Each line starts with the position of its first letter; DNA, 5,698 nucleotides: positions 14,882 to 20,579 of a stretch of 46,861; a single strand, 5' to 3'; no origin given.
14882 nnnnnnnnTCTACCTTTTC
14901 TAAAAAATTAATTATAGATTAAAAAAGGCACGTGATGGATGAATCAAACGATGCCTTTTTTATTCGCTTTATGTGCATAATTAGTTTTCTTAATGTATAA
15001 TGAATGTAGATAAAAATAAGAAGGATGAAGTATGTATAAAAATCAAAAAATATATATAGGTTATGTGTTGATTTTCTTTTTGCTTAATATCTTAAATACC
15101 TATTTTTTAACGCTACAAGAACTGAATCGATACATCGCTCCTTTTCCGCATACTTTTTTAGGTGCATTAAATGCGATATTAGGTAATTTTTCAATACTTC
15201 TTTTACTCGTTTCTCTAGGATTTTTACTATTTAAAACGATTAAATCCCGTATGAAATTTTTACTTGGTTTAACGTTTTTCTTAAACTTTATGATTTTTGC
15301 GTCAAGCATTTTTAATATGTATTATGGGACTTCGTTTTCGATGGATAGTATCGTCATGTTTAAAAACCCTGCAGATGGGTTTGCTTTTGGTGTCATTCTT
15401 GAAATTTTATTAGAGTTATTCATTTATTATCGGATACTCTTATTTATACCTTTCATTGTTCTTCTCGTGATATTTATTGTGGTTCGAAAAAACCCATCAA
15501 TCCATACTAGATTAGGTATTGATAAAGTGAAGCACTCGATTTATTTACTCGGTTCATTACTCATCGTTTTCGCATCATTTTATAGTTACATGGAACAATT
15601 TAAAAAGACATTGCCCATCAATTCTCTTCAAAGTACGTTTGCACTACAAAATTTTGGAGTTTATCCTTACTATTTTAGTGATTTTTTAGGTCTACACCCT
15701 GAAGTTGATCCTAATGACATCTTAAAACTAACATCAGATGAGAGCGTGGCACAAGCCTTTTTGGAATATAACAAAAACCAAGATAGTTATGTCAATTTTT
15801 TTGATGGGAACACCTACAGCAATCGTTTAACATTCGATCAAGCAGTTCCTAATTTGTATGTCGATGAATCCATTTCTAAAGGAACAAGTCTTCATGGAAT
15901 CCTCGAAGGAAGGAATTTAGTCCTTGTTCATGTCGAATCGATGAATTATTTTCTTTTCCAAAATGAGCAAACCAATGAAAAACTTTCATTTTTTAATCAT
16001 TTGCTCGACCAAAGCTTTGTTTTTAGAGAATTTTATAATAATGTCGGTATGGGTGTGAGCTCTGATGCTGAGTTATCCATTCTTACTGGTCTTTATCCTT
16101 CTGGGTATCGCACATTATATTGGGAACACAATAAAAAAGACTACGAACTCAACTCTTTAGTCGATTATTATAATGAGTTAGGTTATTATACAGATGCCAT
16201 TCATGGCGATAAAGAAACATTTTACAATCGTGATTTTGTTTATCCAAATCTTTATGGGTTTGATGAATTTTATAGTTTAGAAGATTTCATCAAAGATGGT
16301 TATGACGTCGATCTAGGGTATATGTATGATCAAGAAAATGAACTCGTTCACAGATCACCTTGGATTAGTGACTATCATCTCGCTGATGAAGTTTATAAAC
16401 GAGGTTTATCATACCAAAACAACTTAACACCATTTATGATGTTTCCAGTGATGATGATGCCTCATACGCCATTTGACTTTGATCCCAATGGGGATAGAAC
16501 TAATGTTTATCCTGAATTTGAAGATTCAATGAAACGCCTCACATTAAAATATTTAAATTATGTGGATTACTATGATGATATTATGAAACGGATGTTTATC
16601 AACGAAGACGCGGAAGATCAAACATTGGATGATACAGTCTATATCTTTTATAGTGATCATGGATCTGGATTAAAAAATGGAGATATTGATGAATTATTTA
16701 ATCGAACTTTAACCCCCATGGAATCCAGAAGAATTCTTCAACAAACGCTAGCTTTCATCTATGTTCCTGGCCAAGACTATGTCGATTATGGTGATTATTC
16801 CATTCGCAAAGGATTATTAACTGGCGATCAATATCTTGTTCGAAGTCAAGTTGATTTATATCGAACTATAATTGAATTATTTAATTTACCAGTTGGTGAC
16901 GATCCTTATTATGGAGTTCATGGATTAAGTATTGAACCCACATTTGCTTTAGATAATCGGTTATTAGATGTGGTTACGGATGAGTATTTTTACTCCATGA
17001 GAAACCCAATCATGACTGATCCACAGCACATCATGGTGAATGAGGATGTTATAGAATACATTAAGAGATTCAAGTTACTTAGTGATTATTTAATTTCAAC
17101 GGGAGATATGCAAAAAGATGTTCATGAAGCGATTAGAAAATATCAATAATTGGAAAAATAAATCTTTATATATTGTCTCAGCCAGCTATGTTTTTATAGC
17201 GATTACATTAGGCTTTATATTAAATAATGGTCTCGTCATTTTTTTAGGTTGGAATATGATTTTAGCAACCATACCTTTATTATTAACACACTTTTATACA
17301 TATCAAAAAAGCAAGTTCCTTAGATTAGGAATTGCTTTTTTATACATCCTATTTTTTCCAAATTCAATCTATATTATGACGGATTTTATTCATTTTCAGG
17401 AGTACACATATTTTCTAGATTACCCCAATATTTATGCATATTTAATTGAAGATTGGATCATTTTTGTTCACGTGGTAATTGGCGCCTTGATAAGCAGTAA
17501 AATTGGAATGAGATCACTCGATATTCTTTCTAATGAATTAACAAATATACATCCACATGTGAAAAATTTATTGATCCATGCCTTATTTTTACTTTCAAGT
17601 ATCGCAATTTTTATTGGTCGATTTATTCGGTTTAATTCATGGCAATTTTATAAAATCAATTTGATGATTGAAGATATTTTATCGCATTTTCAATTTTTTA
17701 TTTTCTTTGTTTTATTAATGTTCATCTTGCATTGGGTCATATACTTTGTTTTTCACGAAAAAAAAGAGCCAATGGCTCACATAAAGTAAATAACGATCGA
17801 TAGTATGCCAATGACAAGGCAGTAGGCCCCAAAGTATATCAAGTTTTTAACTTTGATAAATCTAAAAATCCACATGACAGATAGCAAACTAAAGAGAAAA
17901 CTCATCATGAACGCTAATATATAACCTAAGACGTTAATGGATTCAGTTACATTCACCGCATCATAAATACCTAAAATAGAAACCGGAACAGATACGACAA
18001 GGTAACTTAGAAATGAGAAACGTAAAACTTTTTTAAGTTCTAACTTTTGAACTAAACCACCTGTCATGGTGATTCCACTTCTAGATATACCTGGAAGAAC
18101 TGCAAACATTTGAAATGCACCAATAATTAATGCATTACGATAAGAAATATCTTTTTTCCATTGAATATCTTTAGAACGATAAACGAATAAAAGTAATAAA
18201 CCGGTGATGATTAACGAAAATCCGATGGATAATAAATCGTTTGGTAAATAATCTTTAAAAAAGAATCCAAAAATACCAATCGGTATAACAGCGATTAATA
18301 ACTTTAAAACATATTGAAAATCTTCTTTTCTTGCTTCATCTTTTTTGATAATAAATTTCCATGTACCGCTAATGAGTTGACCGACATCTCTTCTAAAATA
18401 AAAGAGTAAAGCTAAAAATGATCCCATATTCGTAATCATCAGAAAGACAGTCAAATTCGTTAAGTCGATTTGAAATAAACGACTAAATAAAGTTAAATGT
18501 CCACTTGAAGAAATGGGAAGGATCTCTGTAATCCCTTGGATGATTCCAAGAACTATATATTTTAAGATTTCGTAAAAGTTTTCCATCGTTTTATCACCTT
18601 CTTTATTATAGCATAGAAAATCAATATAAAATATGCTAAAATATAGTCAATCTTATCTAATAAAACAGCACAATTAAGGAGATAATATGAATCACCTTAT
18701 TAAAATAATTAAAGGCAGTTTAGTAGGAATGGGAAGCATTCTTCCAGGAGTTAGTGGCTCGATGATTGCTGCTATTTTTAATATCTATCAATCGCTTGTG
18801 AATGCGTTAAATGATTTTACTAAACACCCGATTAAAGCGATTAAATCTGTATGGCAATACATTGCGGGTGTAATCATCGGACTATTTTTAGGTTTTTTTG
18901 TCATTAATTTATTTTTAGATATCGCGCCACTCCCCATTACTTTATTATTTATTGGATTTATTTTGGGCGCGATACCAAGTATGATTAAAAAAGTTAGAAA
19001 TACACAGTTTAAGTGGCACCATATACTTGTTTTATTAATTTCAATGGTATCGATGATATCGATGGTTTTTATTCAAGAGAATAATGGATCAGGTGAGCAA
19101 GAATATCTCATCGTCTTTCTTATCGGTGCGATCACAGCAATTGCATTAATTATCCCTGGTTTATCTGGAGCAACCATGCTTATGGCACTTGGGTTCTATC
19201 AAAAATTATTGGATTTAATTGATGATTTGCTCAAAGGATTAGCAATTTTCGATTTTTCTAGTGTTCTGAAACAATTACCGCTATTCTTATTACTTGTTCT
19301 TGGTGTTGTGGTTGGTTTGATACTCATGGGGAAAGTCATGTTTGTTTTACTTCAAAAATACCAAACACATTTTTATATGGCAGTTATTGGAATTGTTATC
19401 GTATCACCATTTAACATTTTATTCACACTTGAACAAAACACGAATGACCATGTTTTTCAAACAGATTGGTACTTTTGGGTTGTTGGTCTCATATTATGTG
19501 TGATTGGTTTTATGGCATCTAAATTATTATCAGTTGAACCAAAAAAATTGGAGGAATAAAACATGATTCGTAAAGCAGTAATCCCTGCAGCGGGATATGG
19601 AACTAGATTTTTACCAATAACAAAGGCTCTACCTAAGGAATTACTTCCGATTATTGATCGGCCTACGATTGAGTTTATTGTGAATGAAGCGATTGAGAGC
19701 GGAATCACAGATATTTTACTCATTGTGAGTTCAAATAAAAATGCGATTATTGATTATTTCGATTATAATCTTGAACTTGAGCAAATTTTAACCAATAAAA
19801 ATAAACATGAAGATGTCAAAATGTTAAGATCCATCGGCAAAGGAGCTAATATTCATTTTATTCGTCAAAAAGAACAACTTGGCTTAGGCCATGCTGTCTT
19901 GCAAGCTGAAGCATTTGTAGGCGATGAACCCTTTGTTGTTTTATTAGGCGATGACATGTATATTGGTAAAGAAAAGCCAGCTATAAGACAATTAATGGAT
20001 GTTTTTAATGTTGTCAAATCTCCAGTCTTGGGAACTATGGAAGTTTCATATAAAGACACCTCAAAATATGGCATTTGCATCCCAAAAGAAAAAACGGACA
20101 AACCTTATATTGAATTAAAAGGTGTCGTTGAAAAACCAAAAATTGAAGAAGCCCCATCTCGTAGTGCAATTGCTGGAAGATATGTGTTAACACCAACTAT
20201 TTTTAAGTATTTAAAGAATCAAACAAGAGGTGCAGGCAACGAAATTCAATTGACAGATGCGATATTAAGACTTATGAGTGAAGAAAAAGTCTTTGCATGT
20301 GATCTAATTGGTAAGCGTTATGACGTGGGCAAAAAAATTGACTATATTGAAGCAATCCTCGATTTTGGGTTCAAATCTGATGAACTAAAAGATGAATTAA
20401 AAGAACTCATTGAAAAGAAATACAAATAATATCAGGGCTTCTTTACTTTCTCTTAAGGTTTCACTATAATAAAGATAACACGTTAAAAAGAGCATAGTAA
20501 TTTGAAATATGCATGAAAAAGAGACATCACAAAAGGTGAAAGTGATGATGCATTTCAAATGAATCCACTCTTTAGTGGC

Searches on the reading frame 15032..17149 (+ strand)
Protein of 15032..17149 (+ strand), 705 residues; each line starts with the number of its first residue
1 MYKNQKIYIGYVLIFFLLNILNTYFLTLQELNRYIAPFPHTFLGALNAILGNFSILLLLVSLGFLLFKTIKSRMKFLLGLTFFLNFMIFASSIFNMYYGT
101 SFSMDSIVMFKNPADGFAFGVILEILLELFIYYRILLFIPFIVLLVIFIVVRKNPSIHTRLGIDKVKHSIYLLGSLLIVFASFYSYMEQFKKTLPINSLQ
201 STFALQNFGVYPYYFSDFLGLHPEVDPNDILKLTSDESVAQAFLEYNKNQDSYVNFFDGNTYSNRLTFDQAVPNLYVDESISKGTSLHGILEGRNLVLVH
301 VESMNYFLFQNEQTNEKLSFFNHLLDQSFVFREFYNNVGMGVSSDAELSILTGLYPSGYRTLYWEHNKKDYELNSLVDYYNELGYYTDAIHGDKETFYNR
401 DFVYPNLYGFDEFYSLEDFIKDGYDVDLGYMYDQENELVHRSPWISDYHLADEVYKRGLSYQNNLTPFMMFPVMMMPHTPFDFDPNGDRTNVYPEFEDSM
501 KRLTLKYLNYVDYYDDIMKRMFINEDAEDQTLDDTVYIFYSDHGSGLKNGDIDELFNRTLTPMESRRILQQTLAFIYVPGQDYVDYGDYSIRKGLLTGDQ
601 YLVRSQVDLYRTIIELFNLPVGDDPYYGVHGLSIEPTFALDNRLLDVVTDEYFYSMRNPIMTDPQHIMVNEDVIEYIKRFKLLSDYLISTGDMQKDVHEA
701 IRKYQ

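Call 55: search_protein_families(library=pfam, proteins=[window:15032-17149:+], max_evalue=0.00001)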
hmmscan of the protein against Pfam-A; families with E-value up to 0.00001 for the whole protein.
window:15032-17149:+ (705 aa): 1 family
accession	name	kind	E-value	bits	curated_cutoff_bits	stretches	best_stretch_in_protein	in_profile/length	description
PF00884.28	Sulfatase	-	2.6e-23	83.2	25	1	294-554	1-252/301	Sulfatase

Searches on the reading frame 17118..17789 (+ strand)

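Call 55: search_protein_families(library=pfam, proteins=[window:17118-17789:+], max_evalue=0.00001)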
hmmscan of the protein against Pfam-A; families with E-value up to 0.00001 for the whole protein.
window:17118-17789:+ (223 aa): 1 family
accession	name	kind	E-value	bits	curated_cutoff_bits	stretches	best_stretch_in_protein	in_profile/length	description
PF07099.16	DUF1361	-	7.5e-26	91.5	25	1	45-206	1-167/169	Protein of unknown function (DUF1361)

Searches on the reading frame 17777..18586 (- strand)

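Call 55: search_protein_families(library=pfam, proteins=[window:17777-18586:-], max_evalue=0.00001)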
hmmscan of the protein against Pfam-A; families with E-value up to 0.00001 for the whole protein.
window:17777-18586:- (269 aa): 1 family
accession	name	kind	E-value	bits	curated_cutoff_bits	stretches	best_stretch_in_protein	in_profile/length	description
PF02673.24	BacA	-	2.3e-66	224.5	33.4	1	11-262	2-257/257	Bacitracin resistance protein BacA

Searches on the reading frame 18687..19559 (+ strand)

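Call 55: search_protein_families(library=pfam, proteins=[window:18687-19559:+], max_evalue=0.00001)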
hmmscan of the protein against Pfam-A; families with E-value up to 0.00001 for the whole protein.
window:18687-19559:+ (290 aa): 1 family
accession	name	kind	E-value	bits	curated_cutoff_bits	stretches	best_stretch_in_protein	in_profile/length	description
PF04018.18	VCA0040-like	-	7.3e-31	108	26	1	13-245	1-229/246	Undecaprenyl phosphate translocase-like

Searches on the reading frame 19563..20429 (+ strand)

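Call 55: search_protein_families(library=pfam, proteins=[window:19563-20429:+], max_evalue=0.00001)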
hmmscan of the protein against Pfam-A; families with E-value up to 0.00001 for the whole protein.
window:19563-20429:+ (288 aa): 1 family
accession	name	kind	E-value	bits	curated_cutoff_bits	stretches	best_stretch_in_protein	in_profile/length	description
PF00483.29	NTP_transferase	-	2.4e-30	106.3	21.2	1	4-266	1-240/245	Nucleotidyl transferase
